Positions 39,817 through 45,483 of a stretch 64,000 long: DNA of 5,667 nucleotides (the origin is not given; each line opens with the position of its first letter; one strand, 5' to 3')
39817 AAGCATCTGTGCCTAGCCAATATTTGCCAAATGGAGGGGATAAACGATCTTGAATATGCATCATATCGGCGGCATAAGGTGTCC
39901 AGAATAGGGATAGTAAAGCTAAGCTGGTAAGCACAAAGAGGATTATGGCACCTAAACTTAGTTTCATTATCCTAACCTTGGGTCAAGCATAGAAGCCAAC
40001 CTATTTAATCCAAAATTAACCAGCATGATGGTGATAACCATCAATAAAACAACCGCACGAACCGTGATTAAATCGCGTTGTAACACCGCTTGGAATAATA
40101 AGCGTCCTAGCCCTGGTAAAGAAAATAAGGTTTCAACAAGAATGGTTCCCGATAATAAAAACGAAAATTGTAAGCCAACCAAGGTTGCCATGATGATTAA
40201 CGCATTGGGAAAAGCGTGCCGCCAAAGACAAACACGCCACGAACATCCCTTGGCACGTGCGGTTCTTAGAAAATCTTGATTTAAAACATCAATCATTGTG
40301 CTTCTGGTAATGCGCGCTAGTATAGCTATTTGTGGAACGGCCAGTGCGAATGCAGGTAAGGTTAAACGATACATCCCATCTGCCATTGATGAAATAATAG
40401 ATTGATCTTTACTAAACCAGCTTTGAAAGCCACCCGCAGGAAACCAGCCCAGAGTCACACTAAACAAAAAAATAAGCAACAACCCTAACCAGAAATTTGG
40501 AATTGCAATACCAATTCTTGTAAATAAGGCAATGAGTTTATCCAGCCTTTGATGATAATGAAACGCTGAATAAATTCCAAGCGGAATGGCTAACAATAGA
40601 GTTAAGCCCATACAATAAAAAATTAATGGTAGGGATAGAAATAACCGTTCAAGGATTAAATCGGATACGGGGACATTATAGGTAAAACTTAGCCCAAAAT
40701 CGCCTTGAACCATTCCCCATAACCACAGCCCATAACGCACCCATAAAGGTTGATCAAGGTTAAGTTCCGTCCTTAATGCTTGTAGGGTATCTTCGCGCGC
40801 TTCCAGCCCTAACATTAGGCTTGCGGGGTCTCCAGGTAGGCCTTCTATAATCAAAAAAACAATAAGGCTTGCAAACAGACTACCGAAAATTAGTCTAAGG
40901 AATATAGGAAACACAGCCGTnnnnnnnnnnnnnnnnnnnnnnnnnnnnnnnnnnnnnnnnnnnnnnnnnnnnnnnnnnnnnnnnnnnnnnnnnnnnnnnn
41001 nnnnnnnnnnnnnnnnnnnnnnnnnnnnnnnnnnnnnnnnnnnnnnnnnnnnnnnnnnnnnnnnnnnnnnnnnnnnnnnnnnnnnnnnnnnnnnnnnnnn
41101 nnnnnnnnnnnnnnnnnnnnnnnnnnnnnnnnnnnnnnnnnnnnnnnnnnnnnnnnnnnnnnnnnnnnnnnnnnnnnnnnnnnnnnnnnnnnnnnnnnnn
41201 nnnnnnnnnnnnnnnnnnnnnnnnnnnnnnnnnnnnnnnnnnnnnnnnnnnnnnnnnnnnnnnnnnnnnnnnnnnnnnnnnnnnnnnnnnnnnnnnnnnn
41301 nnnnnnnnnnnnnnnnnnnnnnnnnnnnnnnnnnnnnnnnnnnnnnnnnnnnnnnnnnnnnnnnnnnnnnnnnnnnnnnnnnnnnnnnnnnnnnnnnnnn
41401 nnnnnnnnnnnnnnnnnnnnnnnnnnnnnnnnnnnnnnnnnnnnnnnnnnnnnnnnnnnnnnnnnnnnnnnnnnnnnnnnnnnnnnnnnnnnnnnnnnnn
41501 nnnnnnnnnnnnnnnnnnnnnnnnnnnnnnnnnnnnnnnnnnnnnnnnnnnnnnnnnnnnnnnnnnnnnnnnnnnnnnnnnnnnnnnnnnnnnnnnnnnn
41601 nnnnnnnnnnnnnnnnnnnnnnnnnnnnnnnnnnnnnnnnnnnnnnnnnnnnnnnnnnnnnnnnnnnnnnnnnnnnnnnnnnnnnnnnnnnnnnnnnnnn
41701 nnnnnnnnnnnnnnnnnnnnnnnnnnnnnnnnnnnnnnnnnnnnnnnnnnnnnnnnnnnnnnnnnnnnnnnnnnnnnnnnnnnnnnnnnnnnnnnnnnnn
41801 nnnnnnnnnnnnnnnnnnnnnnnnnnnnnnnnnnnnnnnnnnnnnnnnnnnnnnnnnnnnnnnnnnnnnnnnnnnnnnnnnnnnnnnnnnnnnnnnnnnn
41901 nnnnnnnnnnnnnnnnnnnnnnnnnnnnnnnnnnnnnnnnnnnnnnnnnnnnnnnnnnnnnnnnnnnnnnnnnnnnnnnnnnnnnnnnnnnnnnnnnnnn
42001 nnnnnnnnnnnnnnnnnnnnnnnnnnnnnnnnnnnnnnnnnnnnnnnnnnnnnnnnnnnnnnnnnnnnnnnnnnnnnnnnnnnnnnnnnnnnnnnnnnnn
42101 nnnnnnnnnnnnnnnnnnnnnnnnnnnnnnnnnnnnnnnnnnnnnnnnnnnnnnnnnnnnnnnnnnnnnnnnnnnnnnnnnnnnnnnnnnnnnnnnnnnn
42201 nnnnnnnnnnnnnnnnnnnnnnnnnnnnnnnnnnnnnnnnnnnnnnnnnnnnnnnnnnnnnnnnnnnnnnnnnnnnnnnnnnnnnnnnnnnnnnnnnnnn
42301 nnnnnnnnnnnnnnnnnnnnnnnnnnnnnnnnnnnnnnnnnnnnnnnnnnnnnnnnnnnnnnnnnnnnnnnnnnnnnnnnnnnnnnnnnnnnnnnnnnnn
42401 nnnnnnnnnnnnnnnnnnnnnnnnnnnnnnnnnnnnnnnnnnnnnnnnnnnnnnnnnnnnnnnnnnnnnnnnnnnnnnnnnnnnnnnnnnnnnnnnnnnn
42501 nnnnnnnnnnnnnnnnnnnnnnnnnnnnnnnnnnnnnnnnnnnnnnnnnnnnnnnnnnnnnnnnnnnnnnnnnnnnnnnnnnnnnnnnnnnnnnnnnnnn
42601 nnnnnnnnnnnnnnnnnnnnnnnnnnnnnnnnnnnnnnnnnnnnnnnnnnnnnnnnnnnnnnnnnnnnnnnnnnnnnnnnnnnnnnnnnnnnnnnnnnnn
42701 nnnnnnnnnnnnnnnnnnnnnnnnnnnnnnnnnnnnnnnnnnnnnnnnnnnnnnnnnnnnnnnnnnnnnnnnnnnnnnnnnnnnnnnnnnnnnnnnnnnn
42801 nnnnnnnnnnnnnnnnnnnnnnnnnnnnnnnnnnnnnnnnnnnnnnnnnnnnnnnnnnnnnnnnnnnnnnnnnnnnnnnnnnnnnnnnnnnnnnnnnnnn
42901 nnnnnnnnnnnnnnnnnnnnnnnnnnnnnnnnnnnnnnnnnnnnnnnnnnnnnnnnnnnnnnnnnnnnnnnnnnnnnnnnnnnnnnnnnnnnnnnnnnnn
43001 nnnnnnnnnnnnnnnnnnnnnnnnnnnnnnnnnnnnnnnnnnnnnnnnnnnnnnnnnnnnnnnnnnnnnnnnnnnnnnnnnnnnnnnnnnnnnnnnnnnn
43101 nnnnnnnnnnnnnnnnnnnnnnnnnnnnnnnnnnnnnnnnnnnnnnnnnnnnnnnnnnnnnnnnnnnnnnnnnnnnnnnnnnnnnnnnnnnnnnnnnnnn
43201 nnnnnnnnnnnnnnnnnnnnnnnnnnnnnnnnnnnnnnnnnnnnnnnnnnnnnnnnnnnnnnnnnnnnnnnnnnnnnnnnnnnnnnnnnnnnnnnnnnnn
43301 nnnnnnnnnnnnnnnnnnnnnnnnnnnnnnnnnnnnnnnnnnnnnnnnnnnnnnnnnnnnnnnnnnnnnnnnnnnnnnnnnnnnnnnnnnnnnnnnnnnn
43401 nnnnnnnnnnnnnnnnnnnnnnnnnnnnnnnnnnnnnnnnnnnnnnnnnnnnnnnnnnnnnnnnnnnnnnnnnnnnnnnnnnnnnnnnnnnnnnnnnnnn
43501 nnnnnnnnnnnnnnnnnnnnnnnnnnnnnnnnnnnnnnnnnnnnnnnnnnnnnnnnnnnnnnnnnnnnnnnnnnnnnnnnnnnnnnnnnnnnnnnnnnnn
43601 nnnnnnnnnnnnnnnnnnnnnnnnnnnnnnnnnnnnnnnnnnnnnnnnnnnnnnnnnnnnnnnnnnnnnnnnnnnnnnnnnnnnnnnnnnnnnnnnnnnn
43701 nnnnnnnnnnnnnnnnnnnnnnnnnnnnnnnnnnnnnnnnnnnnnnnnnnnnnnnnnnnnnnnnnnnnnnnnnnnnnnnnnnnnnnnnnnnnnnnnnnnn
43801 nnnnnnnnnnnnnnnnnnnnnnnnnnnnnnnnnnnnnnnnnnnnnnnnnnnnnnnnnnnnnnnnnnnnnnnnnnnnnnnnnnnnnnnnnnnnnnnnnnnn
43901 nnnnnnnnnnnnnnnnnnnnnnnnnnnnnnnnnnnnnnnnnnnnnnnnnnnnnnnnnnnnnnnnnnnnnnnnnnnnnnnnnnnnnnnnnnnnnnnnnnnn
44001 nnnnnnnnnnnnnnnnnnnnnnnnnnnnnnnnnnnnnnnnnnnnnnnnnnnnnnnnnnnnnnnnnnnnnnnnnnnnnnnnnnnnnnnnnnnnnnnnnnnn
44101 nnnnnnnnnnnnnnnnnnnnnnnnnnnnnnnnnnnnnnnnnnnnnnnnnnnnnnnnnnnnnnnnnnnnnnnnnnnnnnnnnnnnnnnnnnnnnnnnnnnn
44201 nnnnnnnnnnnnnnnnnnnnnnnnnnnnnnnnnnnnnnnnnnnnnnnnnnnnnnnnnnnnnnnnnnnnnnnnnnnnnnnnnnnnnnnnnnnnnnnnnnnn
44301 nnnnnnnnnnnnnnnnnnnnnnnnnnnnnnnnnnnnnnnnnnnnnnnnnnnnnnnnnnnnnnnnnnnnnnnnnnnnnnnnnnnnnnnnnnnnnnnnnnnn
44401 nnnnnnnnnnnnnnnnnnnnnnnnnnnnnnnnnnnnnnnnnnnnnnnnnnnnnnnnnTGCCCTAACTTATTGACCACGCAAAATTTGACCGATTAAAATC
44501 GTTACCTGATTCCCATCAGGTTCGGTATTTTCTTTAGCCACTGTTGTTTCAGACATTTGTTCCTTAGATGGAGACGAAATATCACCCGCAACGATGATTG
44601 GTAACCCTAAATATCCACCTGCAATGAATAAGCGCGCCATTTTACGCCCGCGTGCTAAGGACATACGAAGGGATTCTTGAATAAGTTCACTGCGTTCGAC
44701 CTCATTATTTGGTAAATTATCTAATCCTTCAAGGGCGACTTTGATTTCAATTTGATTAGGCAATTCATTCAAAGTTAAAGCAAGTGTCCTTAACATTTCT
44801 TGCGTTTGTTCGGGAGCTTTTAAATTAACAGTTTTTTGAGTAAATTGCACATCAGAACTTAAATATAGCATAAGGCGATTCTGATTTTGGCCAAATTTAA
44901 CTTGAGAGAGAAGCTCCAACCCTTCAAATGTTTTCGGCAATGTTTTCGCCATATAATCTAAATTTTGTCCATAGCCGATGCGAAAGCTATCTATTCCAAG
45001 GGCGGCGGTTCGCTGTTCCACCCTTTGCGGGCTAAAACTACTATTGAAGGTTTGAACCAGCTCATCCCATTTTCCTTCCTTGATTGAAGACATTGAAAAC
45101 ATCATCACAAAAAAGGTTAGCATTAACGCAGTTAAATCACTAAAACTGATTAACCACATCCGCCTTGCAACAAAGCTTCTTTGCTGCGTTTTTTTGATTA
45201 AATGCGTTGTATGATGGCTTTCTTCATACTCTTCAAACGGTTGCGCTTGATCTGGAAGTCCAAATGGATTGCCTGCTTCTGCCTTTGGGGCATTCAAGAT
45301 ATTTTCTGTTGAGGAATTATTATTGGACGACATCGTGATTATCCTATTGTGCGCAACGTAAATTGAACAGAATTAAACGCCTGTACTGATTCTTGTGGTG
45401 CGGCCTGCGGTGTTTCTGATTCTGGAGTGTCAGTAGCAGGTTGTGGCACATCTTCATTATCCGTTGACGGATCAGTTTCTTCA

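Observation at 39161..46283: Five-gene operon coupling a MotB/OmpA-like anchor and an 1178-aa secreted TPR-rich protein to orphan DppB/DppC-type ABC permeases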

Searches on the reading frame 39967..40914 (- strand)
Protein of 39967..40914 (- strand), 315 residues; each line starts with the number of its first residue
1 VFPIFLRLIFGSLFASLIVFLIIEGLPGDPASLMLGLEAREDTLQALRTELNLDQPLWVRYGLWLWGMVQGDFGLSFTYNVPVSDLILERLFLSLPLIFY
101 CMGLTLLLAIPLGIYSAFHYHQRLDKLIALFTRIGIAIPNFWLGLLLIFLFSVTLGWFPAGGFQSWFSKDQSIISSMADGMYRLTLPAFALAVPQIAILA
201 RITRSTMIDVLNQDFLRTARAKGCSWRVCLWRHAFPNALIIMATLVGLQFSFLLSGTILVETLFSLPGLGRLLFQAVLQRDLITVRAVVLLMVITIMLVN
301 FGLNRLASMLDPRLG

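Call 4: search_protein_families(library=pfam, proteins=[window:39967-40914:-], max_evalue=0.1)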
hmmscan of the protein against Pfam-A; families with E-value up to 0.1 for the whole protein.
window:39967-40914:- (315 aa): 2 families
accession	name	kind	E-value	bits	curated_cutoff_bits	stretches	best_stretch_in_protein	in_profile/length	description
PF00528.27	BPD_transp_1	-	7.9e-38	130.5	26.4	1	109-314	1-182/184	Binding-protein-dependent transport system inner membrane component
PF19300.4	BPD_transp_1_N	-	2.1e-09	38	23.8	1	13-91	17-107/114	Binding-prot-dependent transport system membrane comp, N-term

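Call 5: search_protein_families(library=ncbifam, proteins=[window:39967-40914:-], max_evalue=0.1)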
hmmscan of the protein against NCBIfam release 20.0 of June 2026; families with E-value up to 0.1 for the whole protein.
window:39967-40914:- (315 aa): 22 families
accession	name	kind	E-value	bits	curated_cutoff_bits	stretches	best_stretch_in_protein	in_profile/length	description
NF045470.1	Opp2B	equivalog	3.5e-78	262.8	350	1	8-314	5-299/300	nickel ABC transporter permease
NF045472.1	Opp4B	equivalog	3.7e-66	223.6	450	1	13-314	17-318/319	oligopeptide ABC transporter permease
NF011661.0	PRK15081.1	equivalog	2.4e-64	217.7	463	1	6-313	10-302/306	glutathione ABC transporter permease GsiC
TIGR02789.1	nickel_nikB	equivalog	1.7e-63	214.9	447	1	8-313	12-305/314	nickel ABC transporter permease subunit NikB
NF045469.1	Opp1B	equivalog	1.2e-60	205.6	380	1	13-314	17-306/307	nickel/cobalt ABC transporter permease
NF007677.0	PRK10352.1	equivalog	2.5e-57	194.3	433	1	8-314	12-306/314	nickel ABC transporter permease subunit NikB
NF045471.1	Opp3B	equivalog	6.6e-50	170.3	480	1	15-314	19-302/308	oligopeptide ABC transporter permease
NF008161.0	PRK10914.1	equivalog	1.6e-48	165.6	590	2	177-314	198-335/339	dipeptide ABC transporter permease DppB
NF007008.0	PRK09471.1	equivalog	3.2e-46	158.2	388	1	18-314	22-304/306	oligopeptide ABC transporter permease OppB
NF011690.0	PRK15110.1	equivalog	1.6e-36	126.3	432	1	57-309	40-308/321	putrescine export ABC transporter permease SapB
NF011712.0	PRK15133.1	subfamily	3.4e-36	124.9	445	1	47-314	89-359/364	microcin C ABC transporter permease YejB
NF043081.1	MMSYN1_0165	equivalog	4.6e-23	81.9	350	1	76-314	160-384/388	oligopeptide ABC transporter permease OppB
NF045476.1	Opp4C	equivalog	9.1e-07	28.4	350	1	94-270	79-222/278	oligopeptide ABC transporter permease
TIGR02790.1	nickel_nikC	equivalog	1.3e-06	28.2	358.45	1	189-249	129-189/258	nickel ABC transporter permease subunit NikC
NF045474.1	Opp2C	equivalog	4.9e-06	26.3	300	1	189-270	107-184/236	nickel transporter permease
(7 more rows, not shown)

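Call 59: find_homologous_proteins(query=window:39967-40914:-, max_evalue=1e-40)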
Query window:39967-40914:- (315 aa): 6337 proteins with E <= 1e-40 among 8000 candidates; the best 120 are listed.
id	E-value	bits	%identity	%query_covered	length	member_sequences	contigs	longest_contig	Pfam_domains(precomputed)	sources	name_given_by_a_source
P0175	1.1e-198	677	100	100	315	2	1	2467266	PF19300.5,PF00528.28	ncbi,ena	-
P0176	4.0e-100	353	56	98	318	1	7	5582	PF19300.5,PF00528.28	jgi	jgi:peptide/nickel transport system permease protein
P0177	5.3e-100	353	56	98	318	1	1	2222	PF19300.5,PF00528.28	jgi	jgi:peptide/nickel transport system permease protein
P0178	1.2e-99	352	56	98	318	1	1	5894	PF19300.5,PF00528.28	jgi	jgi:peptide/nickel transport system permease protein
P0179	1.5e-99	351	56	98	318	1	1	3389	PF19300.5,PF00528.28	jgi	jgi:peptide/nickel transport system permease protein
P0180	1.8e-99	351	56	98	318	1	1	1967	PF19300.5,PF00528.28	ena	-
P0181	2.1e-99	351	56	91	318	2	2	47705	PF19300.5,PF00528.28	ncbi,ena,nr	ncbi:MAG: ABC transporter permease [Kiloniellales bacterium]|nr:ABC transporter permease [Kiloniella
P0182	2.2e-99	351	55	91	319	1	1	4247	PF19300.5,PF00528.28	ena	-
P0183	3.8e-99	350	55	98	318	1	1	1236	PF19300.5,PF00528.28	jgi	jgi:peptide/nickel transport system permease protein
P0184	3.9e-99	350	55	98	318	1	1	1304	PF19300.5,PF00528.28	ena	-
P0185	6.7e-99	349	54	99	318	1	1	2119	PF19300.5,PF00528.28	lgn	-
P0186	1.1e-98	348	54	99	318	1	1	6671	PF19300.5,PF00528.28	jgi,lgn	-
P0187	1.2e-98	348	54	99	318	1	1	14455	PF19300.5,PF00528.28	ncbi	-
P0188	2.1e-98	348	55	98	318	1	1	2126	PF19300.5,PF00528.28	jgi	jgi:peptide/nickel transport system permease protein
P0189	9.0e-98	345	56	98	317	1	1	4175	PF19300.5,PF00528.28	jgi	jgi:peptide/nickel transport system permease protein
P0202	1.2e-96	342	53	98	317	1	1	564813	PF19300.5,PF00528.28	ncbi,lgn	-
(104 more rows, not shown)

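Call 60: find_encoding_contigs(protein=P0181, flank=8000, max_places=2)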
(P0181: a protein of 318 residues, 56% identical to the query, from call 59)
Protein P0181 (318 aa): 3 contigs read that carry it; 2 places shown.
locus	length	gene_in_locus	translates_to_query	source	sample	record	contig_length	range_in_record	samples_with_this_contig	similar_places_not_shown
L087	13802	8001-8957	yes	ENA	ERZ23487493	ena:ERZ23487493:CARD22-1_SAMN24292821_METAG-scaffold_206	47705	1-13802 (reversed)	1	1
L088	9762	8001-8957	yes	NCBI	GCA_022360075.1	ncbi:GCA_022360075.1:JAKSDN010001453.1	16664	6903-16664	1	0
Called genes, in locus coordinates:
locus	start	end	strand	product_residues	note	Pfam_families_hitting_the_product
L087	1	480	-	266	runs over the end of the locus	PF00106:adh_short, PF13561:adh_short_C2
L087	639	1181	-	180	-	PF04343:DUF488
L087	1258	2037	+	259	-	PF13489:Methyltransf_23, PF05175:MTS (weak), PF13847:Methyltransf_31, PF08241:Methyltransf_11, PF08242:Methyltransf_12, PF13649:Methyltransf_25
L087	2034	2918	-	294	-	PF00892:EamA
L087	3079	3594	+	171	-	PF00583:Acetyltransf_1, PF13508:Acetyltransf_7 (weak), PF13673:Acetyltransf_10 (weak)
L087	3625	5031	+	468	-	PF21135:DRL_cat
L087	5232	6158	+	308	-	PF04909:Amidohydro_2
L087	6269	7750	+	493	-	PF00496:SBP_bac_5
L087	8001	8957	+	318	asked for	PF19300:BPD_transp_1_N, PF00528:BPD_transp_1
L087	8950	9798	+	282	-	PF00528:BPD_transp_1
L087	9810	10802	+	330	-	PF00005:ABC_tran, PF08352:oligo_HPY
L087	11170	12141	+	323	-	PF00005:ABC_tran, PF08352:oligo_HPY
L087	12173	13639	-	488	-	-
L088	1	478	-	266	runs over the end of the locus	PF00106:adh_short, PF13561:adh_short_C2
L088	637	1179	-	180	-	PF04343:DUF488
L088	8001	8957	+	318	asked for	PF19300:BPD_transp_1_N, PF00528:BPD_transp_1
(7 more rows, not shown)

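Call 61: find_encoding_contigs(protein=P0202, flank=8000, max_places=1)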
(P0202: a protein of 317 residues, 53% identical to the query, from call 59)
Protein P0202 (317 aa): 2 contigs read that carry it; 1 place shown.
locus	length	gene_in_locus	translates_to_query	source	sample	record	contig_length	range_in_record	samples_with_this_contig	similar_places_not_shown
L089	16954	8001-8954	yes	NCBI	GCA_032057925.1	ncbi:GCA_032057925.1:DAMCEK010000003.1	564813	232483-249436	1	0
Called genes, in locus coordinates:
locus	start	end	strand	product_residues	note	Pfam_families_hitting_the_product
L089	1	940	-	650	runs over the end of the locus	PF00005:ABC_tran, PF02463:SMC_N (faint), PF12704:MacB_PCD, PF02687:FtsX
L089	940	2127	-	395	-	PF25917:BSH_RND, PF25973:BSH_CzcB, PF25984:BSH_YknX (weak), PF25876:HH_MFP_RND (weak), PF25944:Beta-barrel_RND, PF25954:Beta-barrel_RND_2 (weak), PF25967:RND-MFP_C, PF25989:YknX_C (weak), +3 more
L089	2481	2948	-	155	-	PF00692:dUTPase, PF22769:DCD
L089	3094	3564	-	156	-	PF13404:HTH_AsnC-type, PF13412:HTH_24, PF08279:HTH_11 (weak), PF01037:AsnC_trans_reg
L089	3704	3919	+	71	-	PF19883:DUF6356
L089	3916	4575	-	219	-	PF01292:Ni_hydr_CYTB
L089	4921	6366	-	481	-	PF07690:MFS_1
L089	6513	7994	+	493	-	PF00496:SBP_bac_5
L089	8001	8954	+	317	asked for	PF19300:BPD_transp_1_N, PF00528:BPD_transp_1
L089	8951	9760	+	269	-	PF00528:BPD_transp_1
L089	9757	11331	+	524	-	PF00005:ABC_tran, PF00006:ATP-synt_ab (faint), PF01078:Mg_chelatase (faint), PF01935:DUF87 (faint), PF02463:SMC_N (faint), PF13191:AAA_16 (faint), PF00005:ABC_tran, PF08352:oligo_HPY (weak), +3 more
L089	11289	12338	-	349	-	PF00929:RNase_T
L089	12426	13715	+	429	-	PF10908:Tlde1_dom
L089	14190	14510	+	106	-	-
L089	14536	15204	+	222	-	PF01625:PMSR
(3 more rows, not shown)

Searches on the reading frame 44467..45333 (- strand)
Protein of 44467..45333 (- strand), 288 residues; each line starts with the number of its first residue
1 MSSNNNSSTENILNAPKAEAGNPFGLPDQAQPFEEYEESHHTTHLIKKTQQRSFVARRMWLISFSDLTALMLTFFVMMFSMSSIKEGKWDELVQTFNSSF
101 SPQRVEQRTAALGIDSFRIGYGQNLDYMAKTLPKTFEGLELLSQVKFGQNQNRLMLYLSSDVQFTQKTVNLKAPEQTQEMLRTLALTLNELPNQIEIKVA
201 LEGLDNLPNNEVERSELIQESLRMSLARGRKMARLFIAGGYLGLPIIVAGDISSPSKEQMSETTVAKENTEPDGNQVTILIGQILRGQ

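Call 4: search_protein_families(library=pfam, proteins=[window:44467-45333:-], max_evalue=0.1)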
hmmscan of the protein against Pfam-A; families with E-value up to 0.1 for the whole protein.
window:44467-45333:- (288 aa): 1 family
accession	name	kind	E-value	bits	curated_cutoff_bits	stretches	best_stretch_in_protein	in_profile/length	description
PF13677.11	MotB_plug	-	4.8e-14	52.1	24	1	58-100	17-58/58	Membrane MotB of proton-channel complex MotA/MotB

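Call 5: search_protein_families(library=ncbifam, proteins=[window:44467-45333:-], max_evalue=0.1)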
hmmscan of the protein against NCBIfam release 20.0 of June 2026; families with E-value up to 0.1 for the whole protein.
window:44467-45333:- (288 aa): 10 families
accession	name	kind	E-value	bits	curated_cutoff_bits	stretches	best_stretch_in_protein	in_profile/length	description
NF006541.1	PRK09038.1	equivalog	1.5e-15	57.6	283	2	56-110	12-66/253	flagellar motor protein MotD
NF005831.1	PRK07734.1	equivalog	1.2e-08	35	301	1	50-101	8-59/250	flagellar motor protein MotB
NF005195.1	PRK06667.1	equivalog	3.5e-08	33.5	300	1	47-216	2-174/241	flagellar motor protein MotB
NF006285.1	PRK08457.1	equivalog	3.7e-08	33.5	250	1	47-240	3-196/253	flagellar motor protein MotB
NF006508.0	PRK08944.1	subfamily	1.4e-07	31.1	259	1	56-104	13-61/304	MotB family protein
NF005382.1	PRK06925.1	equivalog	3e-07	30.9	264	1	61-197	1-150/225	flagellar motor protein MotS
NF006548.1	PRK09041.1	equivalog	1.7e-05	24.2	277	1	42-103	7-70/287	flagellar motor protein MotB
NF005236.0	PRK06742.1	equivalog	0.0021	17.6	312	1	58-97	10-49/225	flagellar motor protein MotS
NF053611.1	YiaD_Gzip_OmpA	equivalog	0.0031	17.2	175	1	120-194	66-134/206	YiaD family glycine zipper/OmpA-like lipoprotein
NF058625.1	sigma_PG0214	equivalog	0.055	13.2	130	1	165-234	88-158/170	GFO_1088 family ECF-type sigma factor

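Call 87: predict_structure(protein=window:44467-45333:-)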
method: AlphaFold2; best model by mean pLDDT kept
length: 288 residues; sequences in the alignment: 1
mean_pLDDT: 35.6   pTM: 0.21
mean pLDDT of the five models: 35.6, 33.4, 32.2, 31.4, 30.8
residues with pLDDT >= 90: 0; 70-90: 0; 50-70: 17; < 50: 271
segments of 3 or more residues with pLDDT < 50: 1-19, 21-23, 25-28, 31-70, 73-87, 105-288
pLDDT, mean of each block of 10 residues (from residue 1): 36 41 47 43 35 31 41 47 46 50 48 36 39 37 29 26 29 36 36 32 35 37 33 29 24 27 26 29 27
secondary structure, 60 per line:
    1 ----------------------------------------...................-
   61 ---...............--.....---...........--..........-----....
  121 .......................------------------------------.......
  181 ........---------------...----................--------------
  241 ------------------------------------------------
elements in order: H41-59 H64-78 H81-85 H89-99 H102-111 H117-143 H174-188 H211-226
